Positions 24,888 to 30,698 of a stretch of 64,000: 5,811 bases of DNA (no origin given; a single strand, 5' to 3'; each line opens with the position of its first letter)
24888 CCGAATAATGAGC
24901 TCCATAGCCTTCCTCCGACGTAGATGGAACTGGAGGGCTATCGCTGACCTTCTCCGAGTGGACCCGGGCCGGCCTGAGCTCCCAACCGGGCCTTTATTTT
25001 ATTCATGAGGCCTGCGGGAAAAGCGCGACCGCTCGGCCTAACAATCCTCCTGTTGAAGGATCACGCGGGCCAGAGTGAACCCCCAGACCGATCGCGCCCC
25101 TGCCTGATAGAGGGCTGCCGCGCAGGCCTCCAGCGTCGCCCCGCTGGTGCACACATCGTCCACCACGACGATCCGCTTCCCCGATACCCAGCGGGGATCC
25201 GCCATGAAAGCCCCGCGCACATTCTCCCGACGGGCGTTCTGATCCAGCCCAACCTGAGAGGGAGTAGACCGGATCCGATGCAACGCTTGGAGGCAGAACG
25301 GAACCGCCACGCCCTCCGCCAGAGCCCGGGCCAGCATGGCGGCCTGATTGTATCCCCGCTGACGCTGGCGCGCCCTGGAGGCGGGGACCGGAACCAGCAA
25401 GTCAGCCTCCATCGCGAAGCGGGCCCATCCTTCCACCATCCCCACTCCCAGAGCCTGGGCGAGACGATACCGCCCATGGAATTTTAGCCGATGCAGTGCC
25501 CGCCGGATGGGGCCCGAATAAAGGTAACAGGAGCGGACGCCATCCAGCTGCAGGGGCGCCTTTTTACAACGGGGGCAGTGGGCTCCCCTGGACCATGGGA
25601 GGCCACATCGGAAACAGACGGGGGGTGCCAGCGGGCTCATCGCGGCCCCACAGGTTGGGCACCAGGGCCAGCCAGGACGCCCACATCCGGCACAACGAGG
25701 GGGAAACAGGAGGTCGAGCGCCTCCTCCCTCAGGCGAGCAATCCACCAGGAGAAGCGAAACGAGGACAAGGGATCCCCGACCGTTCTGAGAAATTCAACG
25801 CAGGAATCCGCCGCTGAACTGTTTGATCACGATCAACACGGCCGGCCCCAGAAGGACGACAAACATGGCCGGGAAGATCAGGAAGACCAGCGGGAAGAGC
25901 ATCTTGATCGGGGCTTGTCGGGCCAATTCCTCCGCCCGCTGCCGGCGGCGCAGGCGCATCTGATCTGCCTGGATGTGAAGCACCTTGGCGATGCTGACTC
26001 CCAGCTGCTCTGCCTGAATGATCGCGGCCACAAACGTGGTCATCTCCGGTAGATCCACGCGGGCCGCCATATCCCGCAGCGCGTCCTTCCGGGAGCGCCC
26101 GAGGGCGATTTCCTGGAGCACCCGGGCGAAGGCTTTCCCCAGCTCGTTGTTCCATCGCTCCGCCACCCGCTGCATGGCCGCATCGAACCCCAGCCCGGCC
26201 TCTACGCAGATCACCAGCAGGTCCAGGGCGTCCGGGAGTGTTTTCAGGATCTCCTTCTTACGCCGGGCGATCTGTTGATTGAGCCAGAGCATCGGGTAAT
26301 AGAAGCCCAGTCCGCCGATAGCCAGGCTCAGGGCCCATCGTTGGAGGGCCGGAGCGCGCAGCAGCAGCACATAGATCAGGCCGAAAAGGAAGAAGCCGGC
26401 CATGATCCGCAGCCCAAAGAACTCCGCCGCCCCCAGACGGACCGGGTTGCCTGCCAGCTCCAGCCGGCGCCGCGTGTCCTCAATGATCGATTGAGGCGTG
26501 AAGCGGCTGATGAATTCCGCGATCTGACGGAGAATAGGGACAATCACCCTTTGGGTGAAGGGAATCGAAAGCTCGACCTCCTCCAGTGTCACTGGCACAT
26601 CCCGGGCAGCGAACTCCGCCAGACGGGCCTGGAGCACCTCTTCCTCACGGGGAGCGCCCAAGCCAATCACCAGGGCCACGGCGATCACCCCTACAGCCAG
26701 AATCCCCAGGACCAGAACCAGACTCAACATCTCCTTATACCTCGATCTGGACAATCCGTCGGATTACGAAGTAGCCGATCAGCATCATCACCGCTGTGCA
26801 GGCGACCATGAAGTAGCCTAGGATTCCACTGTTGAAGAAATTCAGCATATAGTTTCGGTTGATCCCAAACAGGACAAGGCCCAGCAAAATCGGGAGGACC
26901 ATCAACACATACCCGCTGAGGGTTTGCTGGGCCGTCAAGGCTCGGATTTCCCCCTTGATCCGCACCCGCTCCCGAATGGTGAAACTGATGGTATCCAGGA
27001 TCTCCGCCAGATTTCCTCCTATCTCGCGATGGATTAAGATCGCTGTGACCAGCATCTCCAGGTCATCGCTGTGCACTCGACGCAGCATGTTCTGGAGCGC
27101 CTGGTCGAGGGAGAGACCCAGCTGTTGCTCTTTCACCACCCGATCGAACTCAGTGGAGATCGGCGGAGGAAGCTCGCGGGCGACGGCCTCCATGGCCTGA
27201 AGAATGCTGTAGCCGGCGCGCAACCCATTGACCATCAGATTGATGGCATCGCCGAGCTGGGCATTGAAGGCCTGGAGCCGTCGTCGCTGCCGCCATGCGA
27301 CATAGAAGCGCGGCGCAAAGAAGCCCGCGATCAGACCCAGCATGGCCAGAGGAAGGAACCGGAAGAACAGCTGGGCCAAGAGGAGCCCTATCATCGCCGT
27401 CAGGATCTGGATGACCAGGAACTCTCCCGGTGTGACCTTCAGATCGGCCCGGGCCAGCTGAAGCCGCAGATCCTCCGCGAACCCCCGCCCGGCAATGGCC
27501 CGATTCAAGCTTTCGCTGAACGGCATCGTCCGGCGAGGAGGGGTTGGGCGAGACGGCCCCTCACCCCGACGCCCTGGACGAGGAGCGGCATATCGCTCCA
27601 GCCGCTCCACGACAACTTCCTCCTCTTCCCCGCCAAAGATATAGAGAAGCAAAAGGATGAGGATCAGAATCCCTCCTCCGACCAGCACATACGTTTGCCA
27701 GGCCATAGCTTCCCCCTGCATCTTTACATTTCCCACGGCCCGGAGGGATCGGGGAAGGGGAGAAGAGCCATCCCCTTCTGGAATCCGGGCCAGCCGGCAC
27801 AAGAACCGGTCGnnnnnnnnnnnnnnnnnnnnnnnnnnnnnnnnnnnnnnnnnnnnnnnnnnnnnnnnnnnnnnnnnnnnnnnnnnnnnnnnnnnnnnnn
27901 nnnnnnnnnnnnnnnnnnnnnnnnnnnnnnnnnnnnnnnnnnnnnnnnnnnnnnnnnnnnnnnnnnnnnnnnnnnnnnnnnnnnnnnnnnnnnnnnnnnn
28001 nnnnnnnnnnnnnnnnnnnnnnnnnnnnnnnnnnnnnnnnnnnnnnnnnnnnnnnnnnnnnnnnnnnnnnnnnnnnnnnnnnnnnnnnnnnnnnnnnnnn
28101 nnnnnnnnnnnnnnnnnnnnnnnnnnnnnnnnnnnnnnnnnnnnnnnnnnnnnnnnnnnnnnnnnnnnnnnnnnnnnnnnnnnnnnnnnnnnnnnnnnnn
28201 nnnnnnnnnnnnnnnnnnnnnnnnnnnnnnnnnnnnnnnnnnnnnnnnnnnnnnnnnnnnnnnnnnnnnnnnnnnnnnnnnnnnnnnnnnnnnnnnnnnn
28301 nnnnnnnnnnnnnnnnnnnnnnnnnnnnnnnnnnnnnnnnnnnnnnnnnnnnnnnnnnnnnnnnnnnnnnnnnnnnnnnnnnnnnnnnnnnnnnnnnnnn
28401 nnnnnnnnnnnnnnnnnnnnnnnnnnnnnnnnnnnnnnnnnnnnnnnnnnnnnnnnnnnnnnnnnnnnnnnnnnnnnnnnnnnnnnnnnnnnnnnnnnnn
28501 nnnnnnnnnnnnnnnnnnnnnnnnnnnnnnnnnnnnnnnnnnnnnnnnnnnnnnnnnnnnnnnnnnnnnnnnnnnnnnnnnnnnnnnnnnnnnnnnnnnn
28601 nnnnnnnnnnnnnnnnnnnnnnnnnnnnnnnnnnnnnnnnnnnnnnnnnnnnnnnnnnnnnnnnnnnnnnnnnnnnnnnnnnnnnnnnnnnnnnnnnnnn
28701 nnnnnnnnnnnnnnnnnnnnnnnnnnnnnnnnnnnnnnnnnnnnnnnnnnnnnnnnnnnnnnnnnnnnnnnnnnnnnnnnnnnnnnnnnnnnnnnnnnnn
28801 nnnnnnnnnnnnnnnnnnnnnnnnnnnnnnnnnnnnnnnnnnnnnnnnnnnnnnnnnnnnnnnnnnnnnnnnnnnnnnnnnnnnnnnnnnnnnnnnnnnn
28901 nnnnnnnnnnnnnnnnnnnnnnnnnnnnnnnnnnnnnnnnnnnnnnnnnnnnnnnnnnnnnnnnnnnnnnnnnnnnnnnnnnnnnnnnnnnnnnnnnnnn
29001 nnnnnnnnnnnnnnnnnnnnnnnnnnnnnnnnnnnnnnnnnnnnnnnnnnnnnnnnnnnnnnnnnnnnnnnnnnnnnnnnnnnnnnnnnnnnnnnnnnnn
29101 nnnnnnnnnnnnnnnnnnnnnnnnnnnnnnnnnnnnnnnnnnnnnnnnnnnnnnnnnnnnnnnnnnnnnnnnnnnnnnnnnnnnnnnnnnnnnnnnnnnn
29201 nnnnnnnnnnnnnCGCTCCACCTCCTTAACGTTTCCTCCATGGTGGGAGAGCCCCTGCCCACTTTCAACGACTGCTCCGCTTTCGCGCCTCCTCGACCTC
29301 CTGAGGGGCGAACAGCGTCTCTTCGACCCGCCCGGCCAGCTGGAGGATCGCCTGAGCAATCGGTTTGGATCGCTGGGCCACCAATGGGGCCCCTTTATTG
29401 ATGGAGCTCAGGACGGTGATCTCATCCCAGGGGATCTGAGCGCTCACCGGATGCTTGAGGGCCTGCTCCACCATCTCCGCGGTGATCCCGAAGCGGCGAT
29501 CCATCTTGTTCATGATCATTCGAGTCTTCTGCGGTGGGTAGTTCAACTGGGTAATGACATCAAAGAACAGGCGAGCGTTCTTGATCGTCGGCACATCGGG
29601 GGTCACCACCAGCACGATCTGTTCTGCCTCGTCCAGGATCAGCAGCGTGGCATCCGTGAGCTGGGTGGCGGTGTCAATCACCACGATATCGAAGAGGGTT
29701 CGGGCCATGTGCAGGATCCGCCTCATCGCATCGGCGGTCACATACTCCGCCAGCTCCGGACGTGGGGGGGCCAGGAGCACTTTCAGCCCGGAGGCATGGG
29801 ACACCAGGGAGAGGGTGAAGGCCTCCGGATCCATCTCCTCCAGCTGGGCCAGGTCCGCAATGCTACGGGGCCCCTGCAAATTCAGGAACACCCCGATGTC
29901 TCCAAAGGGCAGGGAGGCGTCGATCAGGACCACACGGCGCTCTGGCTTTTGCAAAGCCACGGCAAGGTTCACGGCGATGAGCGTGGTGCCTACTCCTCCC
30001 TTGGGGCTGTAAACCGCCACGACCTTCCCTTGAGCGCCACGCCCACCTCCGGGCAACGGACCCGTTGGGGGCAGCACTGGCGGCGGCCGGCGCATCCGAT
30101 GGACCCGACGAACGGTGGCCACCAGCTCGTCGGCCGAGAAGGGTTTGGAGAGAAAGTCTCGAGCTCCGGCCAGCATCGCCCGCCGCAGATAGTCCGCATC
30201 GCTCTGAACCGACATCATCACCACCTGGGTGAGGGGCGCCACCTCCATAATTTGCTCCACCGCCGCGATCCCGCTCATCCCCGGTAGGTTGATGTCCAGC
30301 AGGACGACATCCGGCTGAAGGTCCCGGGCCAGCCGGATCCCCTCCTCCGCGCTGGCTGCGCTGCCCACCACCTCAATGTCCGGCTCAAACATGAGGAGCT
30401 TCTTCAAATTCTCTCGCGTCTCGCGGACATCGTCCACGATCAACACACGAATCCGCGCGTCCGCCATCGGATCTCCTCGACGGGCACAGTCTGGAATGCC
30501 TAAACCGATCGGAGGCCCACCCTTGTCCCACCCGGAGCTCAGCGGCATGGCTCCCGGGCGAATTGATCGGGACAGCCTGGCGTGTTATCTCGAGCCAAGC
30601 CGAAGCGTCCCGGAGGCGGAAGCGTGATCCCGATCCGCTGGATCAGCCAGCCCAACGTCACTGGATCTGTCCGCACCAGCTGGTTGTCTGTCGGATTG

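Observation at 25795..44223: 18-kb Tad (type IVc) pilus locus with a non-canonical accessory gene set and no visible Flp pilin, prepilin peptidase or secretin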

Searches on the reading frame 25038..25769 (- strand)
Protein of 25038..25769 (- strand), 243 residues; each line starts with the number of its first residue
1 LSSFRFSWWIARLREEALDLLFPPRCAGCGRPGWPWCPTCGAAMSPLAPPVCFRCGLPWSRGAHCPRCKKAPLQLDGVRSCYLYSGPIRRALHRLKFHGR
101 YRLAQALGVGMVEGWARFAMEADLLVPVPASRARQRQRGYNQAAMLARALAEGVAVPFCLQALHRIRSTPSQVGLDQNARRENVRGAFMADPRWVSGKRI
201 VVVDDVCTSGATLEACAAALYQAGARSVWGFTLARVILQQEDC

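Call 4: search_protein_families(library=pfam, proteins=[window:25038-25769:-], max_evalue=0.01)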
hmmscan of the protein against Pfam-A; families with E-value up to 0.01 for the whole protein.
window:25038-25769:- (243 aa): 2 families
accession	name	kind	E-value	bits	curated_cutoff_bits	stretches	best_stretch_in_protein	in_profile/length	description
PF18912.6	DZR_2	-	2.5e-11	43.7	27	1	17-69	1-56/56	Double zinc ribbon domain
PF00156.33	Pribosyltran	-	1.4e-07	31.4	26.3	1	143-228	40-118/158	Phosphoribosyl transferase domain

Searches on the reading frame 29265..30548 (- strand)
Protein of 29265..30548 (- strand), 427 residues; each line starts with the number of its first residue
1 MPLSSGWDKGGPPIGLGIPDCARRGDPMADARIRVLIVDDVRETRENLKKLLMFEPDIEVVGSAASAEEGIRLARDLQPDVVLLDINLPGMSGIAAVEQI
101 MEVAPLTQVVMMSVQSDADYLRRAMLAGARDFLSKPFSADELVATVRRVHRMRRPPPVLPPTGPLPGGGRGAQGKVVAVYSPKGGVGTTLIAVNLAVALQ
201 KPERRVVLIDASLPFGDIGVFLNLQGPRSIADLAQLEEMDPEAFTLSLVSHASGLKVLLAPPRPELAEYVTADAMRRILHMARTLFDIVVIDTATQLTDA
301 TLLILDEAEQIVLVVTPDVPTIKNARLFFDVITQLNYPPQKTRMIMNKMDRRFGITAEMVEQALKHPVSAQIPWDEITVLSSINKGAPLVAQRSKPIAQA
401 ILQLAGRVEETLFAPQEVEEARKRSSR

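Call 3: search_protein_families(library=pfam, proteins=[window:29265-30548:-], max_evalue=0.01)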
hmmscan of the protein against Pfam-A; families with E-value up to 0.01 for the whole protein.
window:29265-30548:- (427 aa): 8 families
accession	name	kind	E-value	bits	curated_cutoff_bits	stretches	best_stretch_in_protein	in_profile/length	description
PF00072.30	Response_reg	-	2.4e-28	98.9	30.2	1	35-146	1-110/111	Response regulator receiver domain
PF10609.15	ParA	-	5.8e-11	42.7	27.1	1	175-406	4-243/246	NUBPL iron-transfer P-loop NTPase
PF13614.12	AAA_31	-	1.4e-10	41.9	27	1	175-334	2-166/177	AAA domain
PF01656.29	CbiA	-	4.6e-10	40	25.4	1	177-377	1-114/125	CobQ/CobB/MinD/ParA nucleotide binding domain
PF06564.18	CBP_BcsQ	-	4.5e-05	23.5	21.3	1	177-212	4-39/234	Cellulose biosynthesis protein BcsQ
PF16968.11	TadZ_N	-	0.00014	22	26.4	1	91-150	61-120/133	Pilus assembly protein TadZ N-terminal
PF00142.24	Fer4_NifH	-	0.0021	18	25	0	177-239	3-64/271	4Fe-4S iron sulfur cluster binding proteins, NifH/frxC family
PF02374.21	ArsA_ATPase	-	0.0093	15.6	24.3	0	180-210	6-36/305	Anion-transporting ATPase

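Call 29: search_protein_families(library=ncbifam, proteins=[window:29265-30548:-], max_evalue=0.01)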
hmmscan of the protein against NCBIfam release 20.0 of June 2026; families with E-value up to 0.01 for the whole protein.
window:29265-30548:- (427 aa): 120 families (the best 25 are shown)
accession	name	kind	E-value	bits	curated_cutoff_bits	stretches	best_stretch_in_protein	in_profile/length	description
NF052445.1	RespRegMctR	equivalog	1.7e-27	96.2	300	1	33-151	2-120/205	two-component system response regulator MctR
NF001965.0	PRK00742.1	subfamily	6.4e-26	91.4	293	1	32-139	3-111/357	chemotaxis-specific protein-glutamate methyltransferase CheB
TIGR02875.1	spore_0_A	equivalog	9.7e-24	84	200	1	32-150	2-122/262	sporulation transcription factor Spo0A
TIGR01969.1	minD_arch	subfamily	2.4e-23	82.6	201.75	1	176-424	2-243/251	cell division ATPase MinD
NF007935.0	PRK10651.1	equivalog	9.6e-23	80.5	250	1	31-149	5-123/216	two-component system response regulator NarL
NF007018.1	PRK09483.1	equivalog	1e-22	80.9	280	1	33-154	2-123/217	UvrY/SirA/GacA family response regulator transcription factor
NF009206.0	PRK12555.1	subfamily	3e-22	79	342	1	33-139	1-108/340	chemotaxis-specific protein-glutamate methyltransferase CheB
TIGR01968.1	minD_bact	equivalog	6.7e-21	74.8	212.9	1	175-411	2-239/261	septum site-determining protein MinD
TIGR03815.1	CpaE_hom_Actino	equivalog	4.4e-20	72.1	154.45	1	170-403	107-335/340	septum site-determining protein Ssd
NF008677.0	PRK11697.1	equivalog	6e-20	71.6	246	1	33-155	2-121/238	two-component system response regulator BtsR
NF041367.1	CheY_Halo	equivalog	1.8e-18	67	200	1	35-148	1-112/114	chemotaxis protein CheY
TIGR01818.1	ntrC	equivalog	3.9e-18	65.5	558.6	1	35-151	1-115/463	nitrogen regulation protein NR(I)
NF040689.1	MtrAB_MtrA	equivalog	5.7e-17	61.8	300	1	35-151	1-114/219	MtrAB system response regulator MtrA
NF008469.0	PRK11361.1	equivalog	7.6e-17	61.1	714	1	31-153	3-123/461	acetoacetate metabolism transcriptional regulator AtoC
TIGR02154.1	PhoB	equivalog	5.1e-16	58.7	296.2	1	34-155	4-125/226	phosphate regulon transcriptional regulator PhoB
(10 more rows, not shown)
